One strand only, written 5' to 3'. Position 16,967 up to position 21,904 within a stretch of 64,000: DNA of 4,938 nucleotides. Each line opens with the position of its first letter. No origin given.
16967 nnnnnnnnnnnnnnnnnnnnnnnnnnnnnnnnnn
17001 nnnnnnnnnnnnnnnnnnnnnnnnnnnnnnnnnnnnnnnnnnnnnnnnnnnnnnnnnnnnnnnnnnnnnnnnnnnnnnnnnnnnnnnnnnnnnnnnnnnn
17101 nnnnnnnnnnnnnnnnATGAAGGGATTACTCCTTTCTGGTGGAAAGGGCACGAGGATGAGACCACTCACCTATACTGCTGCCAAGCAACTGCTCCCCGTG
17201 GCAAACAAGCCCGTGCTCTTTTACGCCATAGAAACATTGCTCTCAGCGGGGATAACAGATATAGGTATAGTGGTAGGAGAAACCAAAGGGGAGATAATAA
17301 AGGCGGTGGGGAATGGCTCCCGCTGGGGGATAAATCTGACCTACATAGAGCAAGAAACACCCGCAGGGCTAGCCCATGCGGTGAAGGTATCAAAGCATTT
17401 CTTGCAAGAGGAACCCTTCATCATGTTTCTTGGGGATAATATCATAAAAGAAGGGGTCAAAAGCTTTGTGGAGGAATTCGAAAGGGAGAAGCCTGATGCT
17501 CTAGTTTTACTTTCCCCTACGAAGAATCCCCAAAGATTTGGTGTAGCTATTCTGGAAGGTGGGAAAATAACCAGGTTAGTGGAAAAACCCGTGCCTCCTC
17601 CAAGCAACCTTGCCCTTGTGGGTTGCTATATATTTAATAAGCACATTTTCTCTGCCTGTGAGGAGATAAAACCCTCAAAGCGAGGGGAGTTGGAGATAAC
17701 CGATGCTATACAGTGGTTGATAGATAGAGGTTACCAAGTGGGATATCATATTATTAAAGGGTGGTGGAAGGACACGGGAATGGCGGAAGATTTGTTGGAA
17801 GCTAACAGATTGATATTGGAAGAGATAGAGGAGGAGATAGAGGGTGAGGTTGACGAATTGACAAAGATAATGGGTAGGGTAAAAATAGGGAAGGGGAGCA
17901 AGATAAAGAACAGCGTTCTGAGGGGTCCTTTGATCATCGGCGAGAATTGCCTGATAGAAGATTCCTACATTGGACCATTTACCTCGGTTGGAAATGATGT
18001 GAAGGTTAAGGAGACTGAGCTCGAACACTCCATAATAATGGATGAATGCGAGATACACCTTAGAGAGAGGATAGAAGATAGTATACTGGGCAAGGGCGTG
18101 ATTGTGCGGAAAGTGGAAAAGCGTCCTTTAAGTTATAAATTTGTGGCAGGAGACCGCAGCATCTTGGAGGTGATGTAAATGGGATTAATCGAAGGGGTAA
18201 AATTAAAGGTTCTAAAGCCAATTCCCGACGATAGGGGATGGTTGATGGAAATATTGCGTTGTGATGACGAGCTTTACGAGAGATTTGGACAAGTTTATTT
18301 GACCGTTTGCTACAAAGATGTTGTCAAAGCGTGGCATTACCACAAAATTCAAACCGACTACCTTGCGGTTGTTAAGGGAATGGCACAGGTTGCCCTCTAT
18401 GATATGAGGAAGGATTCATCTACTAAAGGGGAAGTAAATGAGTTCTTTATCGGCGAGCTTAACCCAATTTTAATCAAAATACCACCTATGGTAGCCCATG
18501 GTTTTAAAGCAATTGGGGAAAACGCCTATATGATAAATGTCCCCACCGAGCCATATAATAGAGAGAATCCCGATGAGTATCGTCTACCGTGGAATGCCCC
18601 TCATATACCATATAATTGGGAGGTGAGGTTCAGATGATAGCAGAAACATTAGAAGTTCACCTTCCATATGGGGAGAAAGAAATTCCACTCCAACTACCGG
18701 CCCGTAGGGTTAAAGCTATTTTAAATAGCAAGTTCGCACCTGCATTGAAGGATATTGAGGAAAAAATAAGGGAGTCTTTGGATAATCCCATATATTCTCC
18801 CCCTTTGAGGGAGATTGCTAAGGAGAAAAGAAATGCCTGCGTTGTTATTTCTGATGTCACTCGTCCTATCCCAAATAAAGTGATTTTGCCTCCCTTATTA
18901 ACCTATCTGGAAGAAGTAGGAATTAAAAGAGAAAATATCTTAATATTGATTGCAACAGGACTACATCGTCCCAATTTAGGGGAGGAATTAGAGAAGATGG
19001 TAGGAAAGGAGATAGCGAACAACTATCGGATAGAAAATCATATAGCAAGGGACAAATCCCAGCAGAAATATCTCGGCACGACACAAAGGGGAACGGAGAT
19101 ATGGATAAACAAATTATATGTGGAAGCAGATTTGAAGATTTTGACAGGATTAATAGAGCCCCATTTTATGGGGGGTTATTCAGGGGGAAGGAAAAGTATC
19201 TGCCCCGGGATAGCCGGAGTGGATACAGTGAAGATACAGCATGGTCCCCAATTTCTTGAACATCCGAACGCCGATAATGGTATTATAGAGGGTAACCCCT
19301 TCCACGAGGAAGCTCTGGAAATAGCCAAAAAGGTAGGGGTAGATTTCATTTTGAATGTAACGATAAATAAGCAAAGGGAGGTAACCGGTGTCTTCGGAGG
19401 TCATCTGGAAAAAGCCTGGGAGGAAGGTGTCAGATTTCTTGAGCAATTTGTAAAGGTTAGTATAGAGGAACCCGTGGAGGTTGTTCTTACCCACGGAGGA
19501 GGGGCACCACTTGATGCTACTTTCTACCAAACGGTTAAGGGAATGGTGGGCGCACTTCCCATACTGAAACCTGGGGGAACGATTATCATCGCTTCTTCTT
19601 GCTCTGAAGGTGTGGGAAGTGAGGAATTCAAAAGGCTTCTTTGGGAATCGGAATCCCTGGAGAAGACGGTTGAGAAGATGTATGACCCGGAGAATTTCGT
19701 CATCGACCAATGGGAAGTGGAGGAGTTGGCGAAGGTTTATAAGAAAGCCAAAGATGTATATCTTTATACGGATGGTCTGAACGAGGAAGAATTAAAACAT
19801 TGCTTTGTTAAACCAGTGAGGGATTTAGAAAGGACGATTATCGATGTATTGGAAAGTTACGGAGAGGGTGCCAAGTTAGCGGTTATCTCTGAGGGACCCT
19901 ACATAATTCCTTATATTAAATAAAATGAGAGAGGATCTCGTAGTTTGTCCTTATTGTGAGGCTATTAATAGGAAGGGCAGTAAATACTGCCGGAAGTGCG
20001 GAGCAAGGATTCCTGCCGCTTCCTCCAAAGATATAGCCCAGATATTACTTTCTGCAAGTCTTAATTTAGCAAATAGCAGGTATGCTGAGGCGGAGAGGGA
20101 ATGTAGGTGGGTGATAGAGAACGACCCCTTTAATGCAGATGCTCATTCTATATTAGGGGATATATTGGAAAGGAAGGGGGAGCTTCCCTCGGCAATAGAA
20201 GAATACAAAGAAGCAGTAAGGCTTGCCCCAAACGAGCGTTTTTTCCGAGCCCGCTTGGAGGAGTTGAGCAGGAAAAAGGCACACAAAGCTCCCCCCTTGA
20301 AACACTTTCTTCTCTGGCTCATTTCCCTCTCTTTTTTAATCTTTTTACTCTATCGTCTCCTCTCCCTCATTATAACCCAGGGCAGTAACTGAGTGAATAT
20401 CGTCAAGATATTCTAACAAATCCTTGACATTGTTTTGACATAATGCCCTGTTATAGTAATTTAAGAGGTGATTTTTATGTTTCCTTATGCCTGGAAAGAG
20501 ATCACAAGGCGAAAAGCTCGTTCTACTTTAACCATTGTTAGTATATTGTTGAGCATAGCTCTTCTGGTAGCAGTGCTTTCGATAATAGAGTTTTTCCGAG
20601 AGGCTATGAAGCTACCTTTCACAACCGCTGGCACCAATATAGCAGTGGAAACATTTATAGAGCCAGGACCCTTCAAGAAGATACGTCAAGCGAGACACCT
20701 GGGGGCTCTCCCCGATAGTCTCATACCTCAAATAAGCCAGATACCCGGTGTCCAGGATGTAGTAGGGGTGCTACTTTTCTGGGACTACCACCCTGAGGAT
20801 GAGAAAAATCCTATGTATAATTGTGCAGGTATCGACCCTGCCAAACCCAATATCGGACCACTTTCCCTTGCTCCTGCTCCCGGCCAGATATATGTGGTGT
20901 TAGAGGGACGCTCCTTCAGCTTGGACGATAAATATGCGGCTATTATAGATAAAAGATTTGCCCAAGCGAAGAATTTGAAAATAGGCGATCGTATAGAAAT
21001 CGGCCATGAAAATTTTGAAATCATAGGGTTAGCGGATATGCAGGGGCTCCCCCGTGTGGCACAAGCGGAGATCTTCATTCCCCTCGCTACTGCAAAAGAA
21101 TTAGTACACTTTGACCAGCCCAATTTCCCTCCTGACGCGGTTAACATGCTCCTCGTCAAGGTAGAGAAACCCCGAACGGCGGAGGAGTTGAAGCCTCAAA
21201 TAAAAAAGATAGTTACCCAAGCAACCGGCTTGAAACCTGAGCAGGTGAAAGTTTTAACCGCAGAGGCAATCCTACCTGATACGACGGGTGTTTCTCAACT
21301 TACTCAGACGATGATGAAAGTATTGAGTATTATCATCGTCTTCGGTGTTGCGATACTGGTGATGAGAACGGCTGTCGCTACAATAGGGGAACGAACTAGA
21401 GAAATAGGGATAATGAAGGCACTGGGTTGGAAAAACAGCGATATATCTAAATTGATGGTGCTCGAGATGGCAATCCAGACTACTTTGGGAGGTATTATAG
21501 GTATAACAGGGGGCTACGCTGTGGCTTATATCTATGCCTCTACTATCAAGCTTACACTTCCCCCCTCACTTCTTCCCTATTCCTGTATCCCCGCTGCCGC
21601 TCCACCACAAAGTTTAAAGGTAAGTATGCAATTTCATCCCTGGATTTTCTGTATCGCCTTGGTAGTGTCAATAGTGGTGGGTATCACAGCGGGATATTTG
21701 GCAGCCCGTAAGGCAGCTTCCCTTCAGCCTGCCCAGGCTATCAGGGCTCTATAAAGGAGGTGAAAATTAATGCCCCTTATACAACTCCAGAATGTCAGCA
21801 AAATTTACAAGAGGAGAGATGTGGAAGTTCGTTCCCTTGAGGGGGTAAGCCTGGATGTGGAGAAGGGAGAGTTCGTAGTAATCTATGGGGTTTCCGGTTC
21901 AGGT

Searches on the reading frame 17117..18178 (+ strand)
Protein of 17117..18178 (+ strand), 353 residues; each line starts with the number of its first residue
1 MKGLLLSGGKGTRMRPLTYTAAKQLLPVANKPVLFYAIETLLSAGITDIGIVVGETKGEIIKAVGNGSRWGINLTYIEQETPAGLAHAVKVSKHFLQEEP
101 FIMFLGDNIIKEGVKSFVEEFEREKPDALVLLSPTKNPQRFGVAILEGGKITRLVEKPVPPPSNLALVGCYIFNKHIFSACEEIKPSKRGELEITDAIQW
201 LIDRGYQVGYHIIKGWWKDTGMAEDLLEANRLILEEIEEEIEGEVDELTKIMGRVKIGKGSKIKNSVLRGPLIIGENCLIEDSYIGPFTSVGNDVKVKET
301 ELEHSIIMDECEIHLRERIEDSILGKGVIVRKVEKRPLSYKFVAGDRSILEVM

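Call 43: search_protein_families(library=pfam, proteins=[window:17117-18178:+], max_evalue=0.00001)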
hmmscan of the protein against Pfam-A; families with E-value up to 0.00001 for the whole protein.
window:17117-18178:+ (353 aa): 4 families
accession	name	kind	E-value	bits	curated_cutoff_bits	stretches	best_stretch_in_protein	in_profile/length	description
PF00483.29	NTP_transferase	-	4.1e-57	194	21.2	1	2-235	1-244/245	Nucleotidyl transferase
PF25084.1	LbH_EIF2B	-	2.1e-10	41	54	1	243-331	16-100/105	EIF2B subunit epsilon LbH domain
PF12804.13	NTP_transf_3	-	5.5e-09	36.8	27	1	3-133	1-123/160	MobA-like NTP transferase domain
PF00132.30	Hexapep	-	1.8e-07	31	27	0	255-280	2-28/36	Bacterial transferase hexapeptide (six repeats)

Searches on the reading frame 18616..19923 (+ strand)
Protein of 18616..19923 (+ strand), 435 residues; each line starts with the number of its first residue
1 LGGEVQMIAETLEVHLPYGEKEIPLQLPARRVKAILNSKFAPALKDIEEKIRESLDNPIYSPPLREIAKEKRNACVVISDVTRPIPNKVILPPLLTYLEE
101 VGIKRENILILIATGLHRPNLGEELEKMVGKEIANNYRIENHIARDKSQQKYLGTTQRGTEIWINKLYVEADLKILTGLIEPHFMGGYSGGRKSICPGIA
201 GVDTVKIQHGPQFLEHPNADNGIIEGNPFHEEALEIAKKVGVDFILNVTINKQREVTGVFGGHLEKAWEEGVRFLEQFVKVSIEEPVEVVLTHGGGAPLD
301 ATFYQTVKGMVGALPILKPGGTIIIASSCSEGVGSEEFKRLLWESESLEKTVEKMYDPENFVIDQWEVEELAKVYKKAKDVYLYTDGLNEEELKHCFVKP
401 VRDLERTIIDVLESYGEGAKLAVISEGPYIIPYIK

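Call 43: search_protein_families(library=pfam, proteins=[window:18616-19923:+], max_evalue=0.00001)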
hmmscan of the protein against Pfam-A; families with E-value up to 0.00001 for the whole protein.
window:18616-19923:+ (435 aa): 2 families
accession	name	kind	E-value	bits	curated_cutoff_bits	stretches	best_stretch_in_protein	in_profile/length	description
PF09861.14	Lar_N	-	7.7e-69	231.4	23.3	1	18-220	1-202/204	Lactate racemase N-terminal domain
PF21113.2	LarA_C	-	4.6e-25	88.8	25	1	286-428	5-148/152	Lactate racemase C-terminal domain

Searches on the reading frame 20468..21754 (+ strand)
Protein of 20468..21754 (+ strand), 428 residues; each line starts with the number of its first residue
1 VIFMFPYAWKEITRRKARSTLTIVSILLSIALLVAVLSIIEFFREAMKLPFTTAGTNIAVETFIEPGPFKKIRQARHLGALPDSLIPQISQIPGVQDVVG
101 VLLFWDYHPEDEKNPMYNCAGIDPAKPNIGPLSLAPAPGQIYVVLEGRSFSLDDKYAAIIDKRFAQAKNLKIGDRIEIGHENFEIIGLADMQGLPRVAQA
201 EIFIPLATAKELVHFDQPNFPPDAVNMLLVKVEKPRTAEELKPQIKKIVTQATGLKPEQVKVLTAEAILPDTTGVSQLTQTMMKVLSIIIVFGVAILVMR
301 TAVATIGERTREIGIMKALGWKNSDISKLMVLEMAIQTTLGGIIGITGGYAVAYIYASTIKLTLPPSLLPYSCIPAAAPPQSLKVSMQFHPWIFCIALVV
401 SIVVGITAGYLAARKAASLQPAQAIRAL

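Call 43: search_protein_families(library=pfam, proteins=[window:20468-21754:+], max_evalue=0.00001)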
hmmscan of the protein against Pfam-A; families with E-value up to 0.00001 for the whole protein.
window:20468-21754:+ (428 aa): 2 families
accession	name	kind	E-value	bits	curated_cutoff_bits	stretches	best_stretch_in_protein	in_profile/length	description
PF12704.14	MacB_PCD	-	3.7e-19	70.3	27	1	19-247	1-206/207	MacB-like periplasmic core domain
PF02687.27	FtsX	-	8e-16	58.6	25.5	1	285-421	2-120/120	FtsX-like permease C-terminal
